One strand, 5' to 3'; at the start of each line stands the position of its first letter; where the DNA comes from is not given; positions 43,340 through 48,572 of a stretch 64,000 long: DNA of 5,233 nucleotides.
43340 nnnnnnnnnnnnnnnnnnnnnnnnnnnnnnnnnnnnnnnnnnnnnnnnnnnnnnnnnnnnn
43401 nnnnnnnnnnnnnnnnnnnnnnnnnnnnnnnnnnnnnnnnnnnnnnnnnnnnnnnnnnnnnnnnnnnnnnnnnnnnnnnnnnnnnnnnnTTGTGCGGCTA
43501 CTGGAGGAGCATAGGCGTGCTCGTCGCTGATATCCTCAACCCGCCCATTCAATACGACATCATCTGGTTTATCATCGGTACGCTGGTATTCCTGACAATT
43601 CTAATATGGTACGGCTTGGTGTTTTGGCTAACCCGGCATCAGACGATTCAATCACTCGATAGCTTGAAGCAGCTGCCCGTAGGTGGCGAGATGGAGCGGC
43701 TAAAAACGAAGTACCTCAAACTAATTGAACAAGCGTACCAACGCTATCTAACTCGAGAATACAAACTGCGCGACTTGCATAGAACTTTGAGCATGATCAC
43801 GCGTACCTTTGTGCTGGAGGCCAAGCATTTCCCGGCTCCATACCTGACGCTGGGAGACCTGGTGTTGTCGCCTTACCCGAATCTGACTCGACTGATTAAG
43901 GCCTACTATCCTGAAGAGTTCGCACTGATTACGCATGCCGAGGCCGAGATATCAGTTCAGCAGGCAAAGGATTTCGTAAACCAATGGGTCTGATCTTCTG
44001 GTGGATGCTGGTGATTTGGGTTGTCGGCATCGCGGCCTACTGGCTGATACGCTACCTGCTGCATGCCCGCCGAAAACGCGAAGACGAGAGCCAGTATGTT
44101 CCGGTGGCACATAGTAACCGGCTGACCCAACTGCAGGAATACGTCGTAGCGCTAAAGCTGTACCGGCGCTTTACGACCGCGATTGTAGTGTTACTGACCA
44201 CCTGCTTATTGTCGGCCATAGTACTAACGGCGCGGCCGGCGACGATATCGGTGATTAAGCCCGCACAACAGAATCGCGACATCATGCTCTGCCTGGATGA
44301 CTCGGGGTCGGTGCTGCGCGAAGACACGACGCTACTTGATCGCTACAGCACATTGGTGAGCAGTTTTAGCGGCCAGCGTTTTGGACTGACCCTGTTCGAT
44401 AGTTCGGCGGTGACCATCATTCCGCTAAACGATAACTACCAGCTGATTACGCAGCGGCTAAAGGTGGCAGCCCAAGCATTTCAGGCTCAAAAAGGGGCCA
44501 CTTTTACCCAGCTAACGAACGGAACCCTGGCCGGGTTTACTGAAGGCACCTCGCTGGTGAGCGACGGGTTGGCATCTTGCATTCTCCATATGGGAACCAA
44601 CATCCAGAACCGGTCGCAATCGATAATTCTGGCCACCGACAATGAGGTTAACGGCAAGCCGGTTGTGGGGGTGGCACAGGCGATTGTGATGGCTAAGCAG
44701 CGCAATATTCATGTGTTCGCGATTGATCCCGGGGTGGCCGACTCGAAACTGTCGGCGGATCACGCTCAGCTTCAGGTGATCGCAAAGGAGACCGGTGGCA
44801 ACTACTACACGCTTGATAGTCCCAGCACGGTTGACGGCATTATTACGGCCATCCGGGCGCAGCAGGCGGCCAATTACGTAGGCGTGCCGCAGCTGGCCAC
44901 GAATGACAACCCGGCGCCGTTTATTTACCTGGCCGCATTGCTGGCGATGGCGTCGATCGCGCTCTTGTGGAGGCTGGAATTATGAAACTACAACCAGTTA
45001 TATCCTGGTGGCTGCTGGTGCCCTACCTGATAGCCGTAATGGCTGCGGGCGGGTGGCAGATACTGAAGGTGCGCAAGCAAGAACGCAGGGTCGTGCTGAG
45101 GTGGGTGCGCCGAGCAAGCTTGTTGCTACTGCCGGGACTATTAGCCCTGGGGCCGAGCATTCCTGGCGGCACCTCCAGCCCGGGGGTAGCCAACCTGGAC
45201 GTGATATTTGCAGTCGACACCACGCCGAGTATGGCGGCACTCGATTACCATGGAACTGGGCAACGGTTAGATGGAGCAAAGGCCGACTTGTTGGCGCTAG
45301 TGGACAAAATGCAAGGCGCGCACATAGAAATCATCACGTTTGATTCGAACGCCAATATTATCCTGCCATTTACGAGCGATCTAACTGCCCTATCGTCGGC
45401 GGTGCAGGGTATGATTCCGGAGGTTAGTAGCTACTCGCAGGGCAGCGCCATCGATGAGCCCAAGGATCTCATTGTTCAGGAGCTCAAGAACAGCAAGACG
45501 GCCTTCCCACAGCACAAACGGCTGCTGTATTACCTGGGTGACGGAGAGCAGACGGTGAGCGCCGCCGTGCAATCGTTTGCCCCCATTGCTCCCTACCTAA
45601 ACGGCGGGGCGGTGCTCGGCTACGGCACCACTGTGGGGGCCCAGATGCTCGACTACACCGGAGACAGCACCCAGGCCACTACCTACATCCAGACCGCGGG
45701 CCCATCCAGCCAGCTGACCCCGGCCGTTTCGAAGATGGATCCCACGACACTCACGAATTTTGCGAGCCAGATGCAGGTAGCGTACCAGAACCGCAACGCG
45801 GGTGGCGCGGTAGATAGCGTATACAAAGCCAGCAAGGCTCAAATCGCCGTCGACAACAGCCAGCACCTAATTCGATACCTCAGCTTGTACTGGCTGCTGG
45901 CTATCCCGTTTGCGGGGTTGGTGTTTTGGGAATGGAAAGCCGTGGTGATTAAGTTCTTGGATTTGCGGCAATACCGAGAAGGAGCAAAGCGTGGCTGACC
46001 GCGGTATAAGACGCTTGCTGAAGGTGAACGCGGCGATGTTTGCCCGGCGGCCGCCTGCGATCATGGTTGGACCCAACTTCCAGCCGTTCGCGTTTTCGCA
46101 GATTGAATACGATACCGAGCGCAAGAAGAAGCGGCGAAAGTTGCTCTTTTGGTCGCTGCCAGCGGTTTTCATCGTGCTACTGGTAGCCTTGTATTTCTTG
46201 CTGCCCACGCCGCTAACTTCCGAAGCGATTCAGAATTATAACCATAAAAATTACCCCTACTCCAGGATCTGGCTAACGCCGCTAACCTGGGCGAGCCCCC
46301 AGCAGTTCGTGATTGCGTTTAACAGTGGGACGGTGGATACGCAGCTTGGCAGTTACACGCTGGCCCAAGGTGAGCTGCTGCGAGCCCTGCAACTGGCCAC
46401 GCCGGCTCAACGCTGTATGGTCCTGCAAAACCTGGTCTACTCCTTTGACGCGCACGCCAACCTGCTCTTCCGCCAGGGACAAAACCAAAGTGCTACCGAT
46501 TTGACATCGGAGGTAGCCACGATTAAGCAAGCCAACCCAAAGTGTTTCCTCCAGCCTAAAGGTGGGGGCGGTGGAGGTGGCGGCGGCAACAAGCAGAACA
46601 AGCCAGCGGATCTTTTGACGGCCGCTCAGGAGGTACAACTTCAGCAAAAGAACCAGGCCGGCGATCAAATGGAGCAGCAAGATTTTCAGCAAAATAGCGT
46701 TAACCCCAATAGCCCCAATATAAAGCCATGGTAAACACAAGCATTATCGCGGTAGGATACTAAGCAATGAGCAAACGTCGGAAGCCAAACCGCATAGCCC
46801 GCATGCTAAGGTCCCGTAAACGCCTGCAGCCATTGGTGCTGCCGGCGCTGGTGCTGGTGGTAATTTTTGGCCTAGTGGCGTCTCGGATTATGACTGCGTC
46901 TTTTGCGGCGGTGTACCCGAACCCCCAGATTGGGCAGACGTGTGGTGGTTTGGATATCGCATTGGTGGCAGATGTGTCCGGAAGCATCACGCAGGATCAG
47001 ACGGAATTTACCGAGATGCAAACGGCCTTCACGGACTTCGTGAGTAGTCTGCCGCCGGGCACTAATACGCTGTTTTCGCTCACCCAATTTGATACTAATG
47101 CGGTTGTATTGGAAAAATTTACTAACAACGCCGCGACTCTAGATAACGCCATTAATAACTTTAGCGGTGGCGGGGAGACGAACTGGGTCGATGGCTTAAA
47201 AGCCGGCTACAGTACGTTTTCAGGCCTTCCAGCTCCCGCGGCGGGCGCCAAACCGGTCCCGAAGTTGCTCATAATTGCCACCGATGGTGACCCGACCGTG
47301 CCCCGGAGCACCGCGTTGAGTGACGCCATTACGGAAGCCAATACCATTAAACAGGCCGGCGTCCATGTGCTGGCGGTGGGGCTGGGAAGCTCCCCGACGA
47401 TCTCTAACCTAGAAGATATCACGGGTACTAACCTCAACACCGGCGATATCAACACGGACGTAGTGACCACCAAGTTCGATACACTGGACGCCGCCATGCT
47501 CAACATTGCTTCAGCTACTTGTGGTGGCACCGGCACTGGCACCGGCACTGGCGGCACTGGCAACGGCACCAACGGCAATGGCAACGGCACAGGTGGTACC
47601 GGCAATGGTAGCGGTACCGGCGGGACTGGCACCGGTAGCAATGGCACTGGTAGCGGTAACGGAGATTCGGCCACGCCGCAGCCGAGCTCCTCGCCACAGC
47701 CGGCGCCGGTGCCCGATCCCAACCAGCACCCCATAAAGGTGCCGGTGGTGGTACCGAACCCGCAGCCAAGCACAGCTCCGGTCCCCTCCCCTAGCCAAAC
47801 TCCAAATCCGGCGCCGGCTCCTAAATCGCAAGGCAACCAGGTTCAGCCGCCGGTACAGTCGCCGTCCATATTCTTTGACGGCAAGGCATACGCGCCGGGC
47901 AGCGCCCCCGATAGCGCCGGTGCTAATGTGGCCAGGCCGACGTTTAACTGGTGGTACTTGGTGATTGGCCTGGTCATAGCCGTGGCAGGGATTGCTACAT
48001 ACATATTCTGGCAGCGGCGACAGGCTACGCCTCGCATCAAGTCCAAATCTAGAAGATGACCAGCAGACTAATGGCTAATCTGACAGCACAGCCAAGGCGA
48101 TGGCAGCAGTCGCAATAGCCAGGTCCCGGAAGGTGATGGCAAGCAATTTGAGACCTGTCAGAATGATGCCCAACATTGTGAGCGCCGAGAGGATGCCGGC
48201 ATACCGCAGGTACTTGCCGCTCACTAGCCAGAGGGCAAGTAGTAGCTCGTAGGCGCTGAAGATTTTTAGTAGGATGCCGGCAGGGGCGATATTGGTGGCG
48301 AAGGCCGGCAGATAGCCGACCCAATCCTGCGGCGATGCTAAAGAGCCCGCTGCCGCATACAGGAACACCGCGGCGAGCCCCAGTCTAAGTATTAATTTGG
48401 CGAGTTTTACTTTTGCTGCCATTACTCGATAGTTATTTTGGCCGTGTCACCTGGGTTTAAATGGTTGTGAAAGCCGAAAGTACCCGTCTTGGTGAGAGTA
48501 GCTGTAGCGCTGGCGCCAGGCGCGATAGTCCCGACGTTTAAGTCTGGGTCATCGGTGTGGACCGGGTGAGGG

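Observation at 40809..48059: Eight-gene Bat-like MoxR/DUF58/VWA operon headed by a degenerate phosphoribosyltransferase-like gene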

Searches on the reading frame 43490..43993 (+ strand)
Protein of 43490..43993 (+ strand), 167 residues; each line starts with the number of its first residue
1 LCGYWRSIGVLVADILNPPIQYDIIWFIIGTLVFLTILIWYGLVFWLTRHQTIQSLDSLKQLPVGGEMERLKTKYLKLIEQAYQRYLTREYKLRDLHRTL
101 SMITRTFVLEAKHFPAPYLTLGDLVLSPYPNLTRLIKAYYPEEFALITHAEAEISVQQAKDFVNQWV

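Call 3: search_protein_families(library=pfam, proteins=[window:43490-43993:+], max_evalue=0.1)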
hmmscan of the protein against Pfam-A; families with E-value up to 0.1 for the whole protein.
window:43490-43993:+ (167 aa): 1 family
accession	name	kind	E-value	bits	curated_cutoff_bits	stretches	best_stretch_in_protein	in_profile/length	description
PF23349.2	BBS7_hp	-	0.025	15.2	27.8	1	50-110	22-83/114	BBS7 hairpin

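Call 4: search_protein_families(library=ncbifam, proteins=[window:43490-43993:+], max_evalue=0.1)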
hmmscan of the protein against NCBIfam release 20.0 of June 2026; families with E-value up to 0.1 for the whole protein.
window:43490-43993:+ (167 aa): 0 families

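Call 58: search_protein_families(library=padloc, proteins=[window:43490-43993:+], max_evalue=0.01)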
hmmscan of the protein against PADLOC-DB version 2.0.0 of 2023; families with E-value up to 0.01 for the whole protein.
window:43490-43993:+ (167 aa): 0 families

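Call 69: search_protein_families(library=pfam, alignment_id=A8, max_evalue=0.1)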
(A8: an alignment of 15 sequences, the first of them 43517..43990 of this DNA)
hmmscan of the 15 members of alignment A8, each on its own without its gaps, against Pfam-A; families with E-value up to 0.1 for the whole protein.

A. member 1, window:43517-43990:+ (158 aa): 1 family
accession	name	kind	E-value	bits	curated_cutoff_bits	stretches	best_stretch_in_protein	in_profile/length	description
PF23349.2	BBS7_hp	-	0.021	15.4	27.8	1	41-102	22-84/114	BBS7 hairpin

B. families by the number of members that match (of 15 scanned): 22 families
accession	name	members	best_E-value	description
PF14316.11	DUF4381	5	0.0043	Domain of unknown function (DUF4381)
PF09850.14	DotU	1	0.0048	Type VI secretion system protein DotU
PF18967.5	PycTM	1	0.0064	Pycsar effector protein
PF00778.23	DIX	1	0.0089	DIX domain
PF17958.7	EF-hand_13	1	0.011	EF-hand domain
PF14557.12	AphA_like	1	0.014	Putative AphA-like transcriptional regulator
PF14684.11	Tricorn_C1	1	0.017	Tricorn protease C1 domain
PF12270.13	Cyt_c_ox_IV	1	0.018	Cytochrome c oxidase subunit IV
PF20867.3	UVSSA_N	1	0.019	UVSSA N-terminal domain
PF23349.2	BBS7_hp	1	0.021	BBS7 hairpin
PF03918.19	CcmH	1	0.021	Cytochrome C biogenesis protein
PF13038.11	DUF3899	1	0.029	Domain of unknown function (DUF3899)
PF24709.1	DUF7670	1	0.032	Domain of unknown function (DUF7670)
PF12725.13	DUF3810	1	0.04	Protein of unknown function (DUF3810)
PF10907.13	DUF2749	1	0.052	Protein of unknown function (DUF2749)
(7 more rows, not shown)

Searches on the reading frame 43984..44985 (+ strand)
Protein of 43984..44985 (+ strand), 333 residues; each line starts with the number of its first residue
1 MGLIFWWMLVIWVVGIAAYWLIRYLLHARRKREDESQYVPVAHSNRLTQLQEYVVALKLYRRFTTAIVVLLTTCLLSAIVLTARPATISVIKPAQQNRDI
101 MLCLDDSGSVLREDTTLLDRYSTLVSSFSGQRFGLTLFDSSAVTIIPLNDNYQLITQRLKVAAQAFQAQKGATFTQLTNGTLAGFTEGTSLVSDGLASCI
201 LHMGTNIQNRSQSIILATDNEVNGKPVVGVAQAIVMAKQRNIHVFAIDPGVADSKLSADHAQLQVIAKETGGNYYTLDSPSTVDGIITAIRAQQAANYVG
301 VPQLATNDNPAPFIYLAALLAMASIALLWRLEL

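Call 3: search_protein_families(library=pfam, proteins=[window:43984-44985:+], max_evalue=0.1)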
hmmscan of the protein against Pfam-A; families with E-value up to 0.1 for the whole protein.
window:43984-44985:+ (333 aa): 3 families
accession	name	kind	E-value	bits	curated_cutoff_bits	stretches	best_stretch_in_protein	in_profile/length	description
PF00092.34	VWA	-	5.3e-10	40.2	23.8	1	99-286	1-171/174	von Willebrand factor type A domain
PF13519.12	VWA_2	-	4e-06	27.8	27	1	100-165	1-72/107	von Willebrand factor type A domain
PF13768.12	VWA_3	-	0.083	13.4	27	0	208-275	94-154/155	von Willebrand factor type A domain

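Call 4: search_protein_families(library=ncbifam, proteins=[window:43984-44985:+], max_evalue=0.1)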
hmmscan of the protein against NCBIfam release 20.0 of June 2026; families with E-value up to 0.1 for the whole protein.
window:43984-44985:+ (333 aa): 4 families
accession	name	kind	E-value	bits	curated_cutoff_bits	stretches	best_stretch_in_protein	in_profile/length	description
NF047508.1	VWA_BatA_Lepto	exception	1e-11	44.5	380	2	206-328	186-308/315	VWA domain-containing protein BatA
TIGR03436.1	acidobact_VWFA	subfamily_domain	0.00053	19.6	81.25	1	99-298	68-286/324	VWA domain-containing protein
NF047506.1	VWA_BatB_Lepto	exception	0.0028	16.8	350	0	246-321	247-321/324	VWA domain-containing protein BatB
NF038275.1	Myrrnad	domain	0.026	14.4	40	0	57-117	3-61/81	MyrrNad domain-containing protein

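Call 58: search_protein_families(library=padloc, proteins=[window:43984-44985:+], max_evalue=0.01)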
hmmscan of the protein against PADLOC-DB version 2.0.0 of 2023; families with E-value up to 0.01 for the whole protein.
window:43984-44985:+ (333 aa): 0 families

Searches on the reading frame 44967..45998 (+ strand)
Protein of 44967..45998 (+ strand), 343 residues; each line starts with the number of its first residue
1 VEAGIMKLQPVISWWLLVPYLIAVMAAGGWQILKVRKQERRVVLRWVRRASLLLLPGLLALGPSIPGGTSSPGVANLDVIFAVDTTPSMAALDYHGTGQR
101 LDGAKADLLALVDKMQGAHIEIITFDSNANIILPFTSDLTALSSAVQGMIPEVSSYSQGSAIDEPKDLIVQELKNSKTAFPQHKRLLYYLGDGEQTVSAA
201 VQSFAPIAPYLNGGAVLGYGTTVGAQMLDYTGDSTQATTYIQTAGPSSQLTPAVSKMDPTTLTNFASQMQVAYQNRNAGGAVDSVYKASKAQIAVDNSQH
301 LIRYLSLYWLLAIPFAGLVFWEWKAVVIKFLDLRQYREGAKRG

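Call 3: search_protein_families(library=pfam, proteins=[window:44967-45998:+], max_evalue=0.1)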
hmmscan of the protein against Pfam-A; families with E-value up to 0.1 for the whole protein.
window:44967-45998:+ (343 aa): 2 families
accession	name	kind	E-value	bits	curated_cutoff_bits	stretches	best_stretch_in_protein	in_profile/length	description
PF13519.12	VWA_2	-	2.6e-11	44.5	27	1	79-193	1-106/107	von Willebrand factor type A domain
PF00092.34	VWA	-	2.6e-05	24.9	23.8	1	78-198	1-118/174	von Willebrand factor type A domain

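Call 4: search_protein_families(library=ncbifam, proteins=[window:44967-45998:+], max_evalue=0.1)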
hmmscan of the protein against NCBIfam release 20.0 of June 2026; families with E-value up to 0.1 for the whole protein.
window:44967-45998:+ (343 aa): 4 families
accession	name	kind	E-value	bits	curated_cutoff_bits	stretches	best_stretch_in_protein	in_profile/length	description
NF047506.1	VWA_BatB_Lepto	exception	1.6e-13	50.5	350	1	76-275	85-275/324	VWA domain-containing protein BatB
TIGR03436.1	acidobact_VWFA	subfamily_domain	0.0002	21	81.25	1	97-219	79-215/324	VWA domain-containing protein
NF047508.1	VWA_BatA_Lepto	exception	0.00021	20.4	380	1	76-178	88-189/315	VWA domain-containing protein BatA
TIGR02442.1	Cob-chelat-sub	hypoth_equivalog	0.021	13.3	779.45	1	79-149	475-542/641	putative cobaltochelatase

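Call 58: search_protein_families(library=padloc, proteins=[window:44967-45998:+], max_evalue=0.01)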
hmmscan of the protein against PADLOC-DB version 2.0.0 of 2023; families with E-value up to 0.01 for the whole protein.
window:44967-45998:+ (343 aa): 0 families

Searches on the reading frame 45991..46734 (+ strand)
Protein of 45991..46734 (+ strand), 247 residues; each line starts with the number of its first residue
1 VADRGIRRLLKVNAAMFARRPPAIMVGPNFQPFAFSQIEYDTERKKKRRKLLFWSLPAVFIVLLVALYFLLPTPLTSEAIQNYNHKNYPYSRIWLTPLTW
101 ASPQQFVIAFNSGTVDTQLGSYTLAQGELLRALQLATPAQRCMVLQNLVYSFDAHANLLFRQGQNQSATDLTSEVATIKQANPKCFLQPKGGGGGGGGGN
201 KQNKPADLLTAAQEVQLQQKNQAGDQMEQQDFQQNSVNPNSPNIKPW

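Call 3: search_protein_families(library=pfam, proteins=[window:45991-46734:+], max_evalue=0.1)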
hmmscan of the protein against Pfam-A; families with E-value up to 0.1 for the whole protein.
window:45991-46734:+ (247 aa): 0 families

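Call 4: search_protein_families(library=ncbifam, proteins=[window:45991-46734:+], max_evalue=0.1)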
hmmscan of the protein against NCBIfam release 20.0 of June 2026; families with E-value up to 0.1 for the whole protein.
window:45991-46734:+ (247 aa): 0 families

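Call 45: search_protein_families(library=pfam, alignment_id=A5, max_evalue=0.1)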
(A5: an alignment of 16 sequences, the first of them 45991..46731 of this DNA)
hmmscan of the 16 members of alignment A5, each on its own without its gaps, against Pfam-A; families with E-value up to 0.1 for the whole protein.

A. member 1, window:45991-46731:+ (247 aa): 0 families

B. families by the number of members that match (of 16 scanned): 26 families (the first 25 are shown)
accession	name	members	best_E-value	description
PF07719.23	TPR_2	12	7e-08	Tetratricopeptide repeat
PF13181.12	TPR_8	9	5.1e-06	Tetratricopeptide repeat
PF00515.34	TPR_1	8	4.1e-09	Tetratricopeptide repeat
PF13424.12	TPR_12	7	0.0014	Tetratricopeptide repeat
PF13432.12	TPR_16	5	5.7e-07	Tetratricopeptide repeat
PF13371.12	TPR_9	4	0.00056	Tetratricopeptide repeat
PF13176.12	TPR_7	4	0.0032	Tetratricopeptide repeat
PF13428.12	TPR_14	3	2e-05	Tetratricopeptide repeat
PF24575.1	TPR_Slam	2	0.00089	Surface lipoprotein assembly modifier, N-terminal TPR repeats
PF13414.12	TPR_11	2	0.0012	TPR repeat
PF13374.12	TPR_10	2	0.0012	Tetratricopeptide repeat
PF04212.24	MIT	2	0.022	MIT (microtubule interacting and transport) domain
PF13174.12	TPR_6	2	0.026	Tetratricopeptide repeat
PF09716.15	ETRAMP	2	0.032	Malarial early transcribed membrane protein (ETRAMP)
PF25184.1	YxzE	2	0.033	YxzE-like putative bacteriocin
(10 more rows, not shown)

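Call 58: search_protein_families(library=padloc, proteins=[window:45991-46734:+], max_evalue=0.01)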
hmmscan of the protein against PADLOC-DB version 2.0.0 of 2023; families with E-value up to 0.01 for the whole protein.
window:45991-46734:+ (247 aa): 0 families

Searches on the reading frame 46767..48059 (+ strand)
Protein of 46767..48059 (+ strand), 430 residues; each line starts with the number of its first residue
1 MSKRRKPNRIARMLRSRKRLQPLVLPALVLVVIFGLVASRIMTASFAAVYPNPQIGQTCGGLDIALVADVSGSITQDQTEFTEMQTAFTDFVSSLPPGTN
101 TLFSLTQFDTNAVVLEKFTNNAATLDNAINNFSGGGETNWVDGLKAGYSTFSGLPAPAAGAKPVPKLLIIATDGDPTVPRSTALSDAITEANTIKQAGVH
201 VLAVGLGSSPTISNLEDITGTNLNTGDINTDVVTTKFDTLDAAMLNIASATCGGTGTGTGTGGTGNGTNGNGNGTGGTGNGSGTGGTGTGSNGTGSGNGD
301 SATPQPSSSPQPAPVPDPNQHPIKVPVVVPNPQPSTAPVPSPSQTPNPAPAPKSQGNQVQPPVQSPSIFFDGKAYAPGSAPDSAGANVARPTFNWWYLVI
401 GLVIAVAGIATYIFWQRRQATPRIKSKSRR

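Call 3: search_protein_families(library=pfam, proteins=[window:46767-48059:+], max_evalue=0.1)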
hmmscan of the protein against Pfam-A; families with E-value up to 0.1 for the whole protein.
window:46767-48059:+ (430 aa): 3 families
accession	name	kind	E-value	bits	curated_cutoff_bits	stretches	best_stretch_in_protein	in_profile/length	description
PF00092.34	VWA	-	1e-16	62.1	23.8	1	63-222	1-154/174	von Willebrand factor type A domain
PF13519.12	VWA_2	-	4.3e-10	40.6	27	1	65-174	2-106/107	von Willebrand factor type A domain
PF05887.16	Trypan_PARP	-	0.0001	22.8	100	1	257-351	20-112/134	Procyclic acidic repetitive protein (PARP)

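Call 4: search_protein_families(library=ncbifam, proteins=[window:46767-48059:+], max_evalue=0.1)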
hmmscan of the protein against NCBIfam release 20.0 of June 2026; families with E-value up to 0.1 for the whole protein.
window:46767-48059:+ (430 aa): 4 families
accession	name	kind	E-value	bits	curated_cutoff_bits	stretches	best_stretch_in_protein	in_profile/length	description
NF010238.0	PRK13685.1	subfamily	2.6e-09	36.6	432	1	64-216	99-254/335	hypothetical protein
TIGR03436.1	acidobact_VWFA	subfamily_domain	2.7e-06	27.1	81.25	1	62-253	67-262/324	VWA domain-containing protein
TIGR02442.1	Cob-chelat-sub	hypoth_equivalog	0.01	14.3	779.45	1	66-205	477-614/641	putative cobaltochelatase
NF058670.1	sorting_LPXTATN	domain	0.016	15.5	32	1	397-418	11-32/32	LPxTATN C-terminal sorting signal domain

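Call 58: search_protein_families(library=padloc, proteins=[window:46767-48059:+], max_evalue=0.01)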
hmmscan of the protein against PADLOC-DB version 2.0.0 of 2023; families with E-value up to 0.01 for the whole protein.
window:46767-48059:+ (430 aa): 0 families

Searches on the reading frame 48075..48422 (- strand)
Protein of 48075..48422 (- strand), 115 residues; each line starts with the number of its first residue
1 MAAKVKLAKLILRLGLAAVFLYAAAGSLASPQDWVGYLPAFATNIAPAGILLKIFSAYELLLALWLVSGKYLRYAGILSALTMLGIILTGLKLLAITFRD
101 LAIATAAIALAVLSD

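Call 57: search_protein_families(library=pfam, proteins=[window:48075-48422:-], max_evalue=0.01)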
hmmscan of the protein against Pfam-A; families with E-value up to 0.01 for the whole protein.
window:48075-48422:- (115 aa): 2 families
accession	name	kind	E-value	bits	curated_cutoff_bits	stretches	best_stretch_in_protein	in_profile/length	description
PF07681.17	DoxX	-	8.6e-09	36.4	23.6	1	9-89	2-82/85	DoxX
PF07291.16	MauE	-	7.7e-05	23.4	27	1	8-93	4-90/128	Methylamine utilisation protein MauE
